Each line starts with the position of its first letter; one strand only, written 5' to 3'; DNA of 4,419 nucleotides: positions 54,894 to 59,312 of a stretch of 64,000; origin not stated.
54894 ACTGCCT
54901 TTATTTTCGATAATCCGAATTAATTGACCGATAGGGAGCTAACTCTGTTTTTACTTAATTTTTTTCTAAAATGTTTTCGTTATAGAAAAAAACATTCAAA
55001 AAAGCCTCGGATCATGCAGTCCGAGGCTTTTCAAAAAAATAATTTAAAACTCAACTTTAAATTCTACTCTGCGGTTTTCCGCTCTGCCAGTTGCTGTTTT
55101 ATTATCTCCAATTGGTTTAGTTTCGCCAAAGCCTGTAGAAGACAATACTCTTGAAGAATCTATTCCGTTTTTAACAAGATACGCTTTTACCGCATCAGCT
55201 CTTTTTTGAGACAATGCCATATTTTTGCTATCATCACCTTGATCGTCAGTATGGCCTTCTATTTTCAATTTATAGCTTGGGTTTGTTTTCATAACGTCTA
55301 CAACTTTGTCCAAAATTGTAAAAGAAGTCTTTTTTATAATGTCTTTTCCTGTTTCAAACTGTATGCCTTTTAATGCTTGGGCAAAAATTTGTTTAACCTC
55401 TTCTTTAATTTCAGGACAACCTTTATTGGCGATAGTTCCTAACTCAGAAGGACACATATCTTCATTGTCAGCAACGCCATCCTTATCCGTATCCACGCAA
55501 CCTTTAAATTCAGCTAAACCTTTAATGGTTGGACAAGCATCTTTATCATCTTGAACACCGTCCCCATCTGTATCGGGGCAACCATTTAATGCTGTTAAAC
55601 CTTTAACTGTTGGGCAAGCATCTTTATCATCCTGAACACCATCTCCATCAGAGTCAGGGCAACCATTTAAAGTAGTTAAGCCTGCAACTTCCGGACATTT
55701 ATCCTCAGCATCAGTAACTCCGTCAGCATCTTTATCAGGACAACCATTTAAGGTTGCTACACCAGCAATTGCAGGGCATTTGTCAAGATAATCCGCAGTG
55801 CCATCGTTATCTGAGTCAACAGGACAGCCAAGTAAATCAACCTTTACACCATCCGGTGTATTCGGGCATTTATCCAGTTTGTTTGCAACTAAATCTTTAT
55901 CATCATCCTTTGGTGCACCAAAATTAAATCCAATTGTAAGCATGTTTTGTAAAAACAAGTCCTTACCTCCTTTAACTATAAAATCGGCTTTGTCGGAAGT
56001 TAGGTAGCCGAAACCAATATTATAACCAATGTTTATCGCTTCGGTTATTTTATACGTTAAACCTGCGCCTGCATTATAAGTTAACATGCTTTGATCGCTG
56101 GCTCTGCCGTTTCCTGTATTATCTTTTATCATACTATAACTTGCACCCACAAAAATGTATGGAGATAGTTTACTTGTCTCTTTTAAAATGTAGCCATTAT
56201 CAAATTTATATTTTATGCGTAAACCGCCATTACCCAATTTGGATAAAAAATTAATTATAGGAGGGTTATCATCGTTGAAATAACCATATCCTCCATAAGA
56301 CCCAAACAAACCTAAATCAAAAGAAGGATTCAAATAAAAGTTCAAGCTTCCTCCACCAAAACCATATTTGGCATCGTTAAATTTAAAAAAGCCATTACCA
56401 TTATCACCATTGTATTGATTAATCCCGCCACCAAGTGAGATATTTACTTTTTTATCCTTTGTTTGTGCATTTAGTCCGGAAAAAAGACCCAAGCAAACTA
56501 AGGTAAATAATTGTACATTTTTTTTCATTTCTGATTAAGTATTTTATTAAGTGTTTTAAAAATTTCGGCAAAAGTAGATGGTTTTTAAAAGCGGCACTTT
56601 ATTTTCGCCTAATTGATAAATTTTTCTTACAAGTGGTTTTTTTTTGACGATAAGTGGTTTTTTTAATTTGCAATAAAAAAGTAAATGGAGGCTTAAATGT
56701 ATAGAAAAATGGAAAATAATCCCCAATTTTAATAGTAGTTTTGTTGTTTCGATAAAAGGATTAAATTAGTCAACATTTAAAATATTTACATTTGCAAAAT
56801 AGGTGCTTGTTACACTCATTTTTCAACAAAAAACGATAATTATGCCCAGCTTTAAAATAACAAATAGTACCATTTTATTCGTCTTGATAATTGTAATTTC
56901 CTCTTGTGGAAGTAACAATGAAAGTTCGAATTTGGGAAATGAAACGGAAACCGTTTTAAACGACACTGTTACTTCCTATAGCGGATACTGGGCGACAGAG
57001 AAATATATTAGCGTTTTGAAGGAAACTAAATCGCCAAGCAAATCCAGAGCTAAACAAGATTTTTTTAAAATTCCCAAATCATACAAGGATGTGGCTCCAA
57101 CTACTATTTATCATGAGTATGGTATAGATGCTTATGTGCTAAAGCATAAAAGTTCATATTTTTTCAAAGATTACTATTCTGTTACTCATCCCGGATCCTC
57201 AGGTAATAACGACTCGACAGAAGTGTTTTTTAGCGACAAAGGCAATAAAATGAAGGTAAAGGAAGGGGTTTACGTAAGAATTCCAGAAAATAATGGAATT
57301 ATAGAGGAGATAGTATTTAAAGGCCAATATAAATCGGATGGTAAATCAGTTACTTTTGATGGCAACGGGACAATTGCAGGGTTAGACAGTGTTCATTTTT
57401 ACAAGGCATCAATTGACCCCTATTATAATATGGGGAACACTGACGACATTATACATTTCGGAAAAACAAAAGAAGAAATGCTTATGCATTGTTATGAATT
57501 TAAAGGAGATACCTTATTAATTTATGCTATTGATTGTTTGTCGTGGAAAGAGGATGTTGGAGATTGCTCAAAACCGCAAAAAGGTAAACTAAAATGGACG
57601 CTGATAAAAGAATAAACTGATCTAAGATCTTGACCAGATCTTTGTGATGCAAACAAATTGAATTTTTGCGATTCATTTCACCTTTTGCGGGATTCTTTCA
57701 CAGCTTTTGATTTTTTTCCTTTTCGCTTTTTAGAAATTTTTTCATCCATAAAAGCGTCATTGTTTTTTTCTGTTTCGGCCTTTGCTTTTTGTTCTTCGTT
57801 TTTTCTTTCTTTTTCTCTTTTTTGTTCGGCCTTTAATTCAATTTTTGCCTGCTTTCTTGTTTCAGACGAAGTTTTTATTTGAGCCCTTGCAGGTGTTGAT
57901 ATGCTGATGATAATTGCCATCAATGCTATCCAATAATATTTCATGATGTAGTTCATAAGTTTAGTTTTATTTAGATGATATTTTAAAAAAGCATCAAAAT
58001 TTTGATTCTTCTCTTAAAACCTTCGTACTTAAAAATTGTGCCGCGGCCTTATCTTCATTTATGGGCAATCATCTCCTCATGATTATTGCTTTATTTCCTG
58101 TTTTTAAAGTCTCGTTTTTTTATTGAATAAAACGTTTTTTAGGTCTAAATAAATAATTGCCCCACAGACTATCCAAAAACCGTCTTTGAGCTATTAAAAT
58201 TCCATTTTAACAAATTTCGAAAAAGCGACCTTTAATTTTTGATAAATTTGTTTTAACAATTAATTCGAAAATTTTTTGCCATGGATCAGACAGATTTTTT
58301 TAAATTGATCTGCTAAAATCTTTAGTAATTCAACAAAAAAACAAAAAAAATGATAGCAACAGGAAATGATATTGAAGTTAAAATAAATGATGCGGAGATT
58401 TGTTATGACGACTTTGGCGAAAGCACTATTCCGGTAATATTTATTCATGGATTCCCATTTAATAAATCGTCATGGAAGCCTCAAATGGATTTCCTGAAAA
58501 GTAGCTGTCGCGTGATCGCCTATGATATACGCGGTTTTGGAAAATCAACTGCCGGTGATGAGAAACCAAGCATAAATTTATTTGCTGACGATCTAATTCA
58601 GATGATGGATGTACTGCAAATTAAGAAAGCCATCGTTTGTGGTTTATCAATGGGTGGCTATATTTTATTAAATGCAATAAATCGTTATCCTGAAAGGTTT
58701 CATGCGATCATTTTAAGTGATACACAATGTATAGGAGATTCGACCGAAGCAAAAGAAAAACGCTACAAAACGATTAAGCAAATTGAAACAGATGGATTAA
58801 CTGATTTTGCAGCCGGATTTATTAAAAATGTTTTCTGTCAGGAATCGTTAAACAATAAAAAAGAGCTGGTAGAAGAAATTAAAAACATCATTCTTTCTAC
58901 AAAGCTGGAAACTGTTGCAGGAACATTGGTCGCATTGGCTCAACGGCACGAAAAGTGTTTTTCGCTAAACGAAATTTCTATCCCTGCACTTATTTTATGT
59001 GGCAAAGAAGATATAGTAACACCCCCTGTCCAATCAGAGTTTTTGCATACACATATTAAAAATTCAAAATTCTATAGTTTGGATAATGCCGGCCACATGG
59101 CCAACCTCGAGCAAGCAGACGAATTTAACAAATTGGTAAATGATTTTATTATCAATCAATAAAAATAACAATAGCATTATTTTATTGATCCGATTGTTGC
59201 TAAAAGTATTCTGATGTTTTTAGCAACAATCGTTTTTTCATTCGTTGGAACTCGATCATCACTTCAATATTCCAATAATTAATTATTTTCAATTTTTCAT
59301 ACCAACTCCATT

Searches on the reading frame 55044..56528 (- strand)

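Call 94: search_protein_families(library=pfam, proteins=[window:55044-56528:-], max_evalue=0.00001)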
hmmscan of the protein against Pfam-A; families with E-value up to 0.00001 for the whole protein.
window:55044-56528:- (494 aa): 4 families
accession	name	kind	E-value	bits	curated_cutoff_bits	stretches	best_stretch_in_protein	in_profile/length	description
PF00691.25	OmpA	-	2.7e-24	85.8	27.2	1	391-486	2-98/98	OmpA family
PF02412.23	TSP_3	-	2e-19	69.4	25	0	235-256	12-33/36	Thrombospondin type 3 repeat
PF13505.12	OMP_b-brl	-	1.8e-08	35.2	28.7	1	9-201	2-171/175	Outer membrane protein beta-barrel domain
PF05359.17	DUF748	-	3.5e-06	25.8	50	0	384-433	876-925/1037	Domain of Unknown Function (DUF748)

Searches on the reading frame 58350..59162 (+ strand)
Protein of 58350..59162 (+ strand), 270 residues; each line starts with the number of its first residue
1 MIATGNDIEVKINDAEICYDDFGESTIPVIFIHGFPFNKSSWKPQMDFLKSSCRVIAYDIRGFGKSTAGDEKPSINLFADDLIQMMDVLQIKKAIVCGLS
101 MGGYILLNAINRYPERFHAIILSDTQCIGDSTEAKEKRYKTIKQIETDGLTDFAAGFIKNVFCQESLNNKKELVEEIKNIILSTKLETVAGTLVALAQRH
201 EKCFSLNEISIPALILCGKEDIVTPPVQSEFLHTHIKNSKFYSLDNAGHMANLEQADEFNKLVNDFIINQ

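Call 94: search_protein_families(library=pfam, proteins=[window:58350-59162:+], max_evalue=0.00001)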
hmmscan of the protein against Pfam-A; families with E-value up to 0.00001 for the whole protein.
window:58350-59162:+ (270 aa): 4 families
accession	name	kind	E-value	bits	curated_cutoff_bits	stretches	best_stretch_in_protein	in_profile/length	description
PF00561.26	Abhydrolase_1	-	1.3e-27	97.5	25.8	1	28-254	2-243/245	alpha/beta hydrolase fold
PF12146.15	Hydrolase_4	-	2e-19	70.3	27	1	47-254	26-237/239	Serine aminopeptidase, S33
PF12697.13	Abhydrolase_6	-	1.2e-16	62.5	26.3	1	29-261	1-216/217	Alpha/beta hydrolase family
PF03096.20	Ndr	-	3.3e-15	56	23.3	1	68-258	75-267/283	Ndr family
